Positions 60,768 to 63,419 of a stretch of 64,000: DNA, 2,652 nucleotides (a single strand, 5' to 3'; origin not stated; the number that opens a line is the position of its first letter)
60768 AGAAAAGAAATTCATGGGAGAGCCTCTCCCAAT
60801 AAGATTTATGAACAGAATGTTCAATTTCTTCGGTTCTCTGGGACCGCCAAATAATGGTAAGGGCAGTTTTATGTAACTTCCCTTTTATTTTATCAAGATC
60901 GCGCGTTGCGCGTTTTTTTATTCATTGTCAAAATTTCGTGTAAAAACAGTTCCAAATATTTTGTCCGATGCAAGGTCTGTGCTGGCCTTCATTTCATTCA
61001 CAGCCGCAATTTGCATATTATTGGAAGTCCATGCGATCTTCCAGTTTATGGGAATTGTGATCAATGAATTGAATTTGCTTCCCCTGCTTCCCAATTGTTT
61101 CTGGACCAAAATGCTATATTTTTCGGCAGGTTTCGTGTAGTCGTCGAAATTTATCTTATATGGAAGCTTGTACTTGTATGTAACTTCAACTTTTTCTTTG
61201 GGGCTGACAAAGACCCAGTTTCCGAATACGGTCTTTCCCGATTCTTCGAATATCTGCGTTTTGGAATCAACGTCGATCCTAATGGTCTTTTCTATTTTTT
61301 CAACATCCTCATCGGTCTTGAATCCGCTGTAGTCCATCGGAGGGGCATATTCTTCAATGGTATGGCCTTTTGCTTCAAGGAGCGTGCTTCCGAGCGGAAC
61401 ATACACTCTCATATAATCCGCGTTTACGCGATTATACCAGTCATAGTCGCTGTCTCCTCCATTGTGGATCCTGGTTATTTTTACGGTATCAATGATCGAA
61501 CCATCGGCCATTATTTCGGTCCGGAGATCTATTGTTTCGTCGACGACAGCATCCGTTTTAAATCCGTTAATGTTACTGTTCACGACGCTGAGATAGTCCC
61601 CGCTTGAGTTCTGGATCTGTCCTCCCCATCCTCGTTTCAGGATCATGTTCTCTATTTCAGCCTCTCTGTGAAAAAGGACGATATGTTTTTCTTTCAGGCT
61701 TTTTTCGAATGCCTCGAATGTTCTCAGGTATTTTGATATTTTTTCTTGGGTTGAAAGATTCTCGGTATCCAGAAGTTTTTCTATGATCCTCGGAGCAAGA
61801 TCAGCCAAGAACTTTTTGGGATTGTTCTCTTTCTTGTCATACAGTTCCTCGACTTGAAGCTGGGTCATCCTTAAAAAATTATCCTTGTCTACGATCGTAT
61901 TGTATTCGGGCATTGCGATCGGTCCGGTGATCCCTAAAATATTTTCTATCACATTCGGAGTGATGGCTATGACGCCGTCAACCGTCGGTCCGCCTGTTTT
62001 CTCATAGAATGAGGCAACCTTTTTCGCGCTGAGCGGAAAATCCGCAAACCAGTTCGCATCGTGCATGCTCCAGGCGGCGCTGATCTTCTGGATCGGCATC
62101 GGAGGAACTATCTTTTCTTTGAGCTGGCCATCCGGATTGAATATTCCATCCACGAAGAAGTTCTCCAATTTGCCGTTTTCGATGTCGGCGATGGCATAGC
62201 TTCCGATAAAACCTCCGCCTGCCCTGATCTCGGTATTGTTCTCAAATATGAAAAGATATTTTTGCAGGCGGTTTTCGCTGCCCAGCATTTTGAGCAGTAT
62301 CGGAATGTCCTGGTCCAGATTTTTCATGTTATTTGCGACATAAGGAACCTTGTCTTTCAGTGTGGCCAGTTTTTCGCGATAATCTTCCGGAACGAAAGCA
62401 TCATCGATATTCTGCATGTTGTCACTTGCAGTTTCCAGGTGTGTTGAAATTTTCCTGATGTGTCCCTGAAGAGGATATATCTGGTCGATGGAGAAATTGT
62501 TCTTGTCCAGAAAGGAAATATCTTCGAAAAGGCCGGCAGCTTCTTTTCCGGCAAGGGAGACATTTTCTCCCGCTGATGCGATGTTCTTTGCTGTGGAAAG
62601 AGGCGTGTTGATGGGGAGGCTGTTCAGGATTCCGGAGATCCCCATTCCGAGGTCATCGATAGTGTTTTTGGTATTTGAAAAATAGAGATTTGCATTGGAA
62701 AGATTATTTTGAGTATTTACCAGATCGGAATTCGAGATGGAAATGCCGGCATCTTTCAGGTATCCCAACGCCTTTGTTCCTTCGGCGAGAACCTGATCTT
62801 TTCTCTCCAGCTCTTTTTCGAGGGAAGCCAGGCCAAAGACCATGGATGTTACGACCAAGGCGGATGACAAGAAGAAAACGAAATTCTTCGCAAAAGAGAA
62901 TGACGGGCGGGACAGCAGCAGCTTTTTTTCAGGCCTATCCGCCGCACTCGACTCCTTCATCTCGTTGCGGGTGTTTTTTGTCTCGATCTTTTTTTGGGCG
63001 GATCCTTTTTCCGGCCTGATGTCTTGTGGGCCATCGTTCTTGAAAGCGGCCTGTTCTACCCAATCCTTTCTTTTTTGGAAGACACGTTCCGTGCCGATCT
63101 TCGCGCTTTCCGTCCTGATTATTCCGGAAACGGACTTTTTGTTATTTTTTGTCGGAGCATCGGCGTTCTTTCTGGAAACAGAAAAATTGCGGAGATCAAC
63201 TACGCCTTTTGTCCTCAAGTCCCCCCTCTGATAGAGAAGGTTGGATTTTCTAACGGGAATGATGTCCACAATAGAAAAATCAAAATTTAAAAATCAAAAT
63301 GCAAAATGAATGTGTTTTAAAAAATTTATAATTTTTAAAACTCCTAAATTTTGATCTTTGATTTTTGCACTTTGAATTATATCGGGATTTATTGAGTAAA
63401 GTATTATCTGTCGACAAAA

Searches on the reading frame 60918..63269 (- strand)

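Call 7: search_protein_families(library=pfam, proteins=[window:60918-63269:-])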
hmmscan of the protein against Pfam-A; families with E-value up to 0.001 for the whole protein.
window:60918-63269:- (783 aa): 1 family
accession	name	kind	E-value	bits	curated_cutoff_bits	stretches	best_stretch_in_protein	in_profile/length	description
PF13196.11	DUF4012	-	9.7e-26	91.4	28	1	336-470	4-140/144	Protein of unknown function (DUF4012)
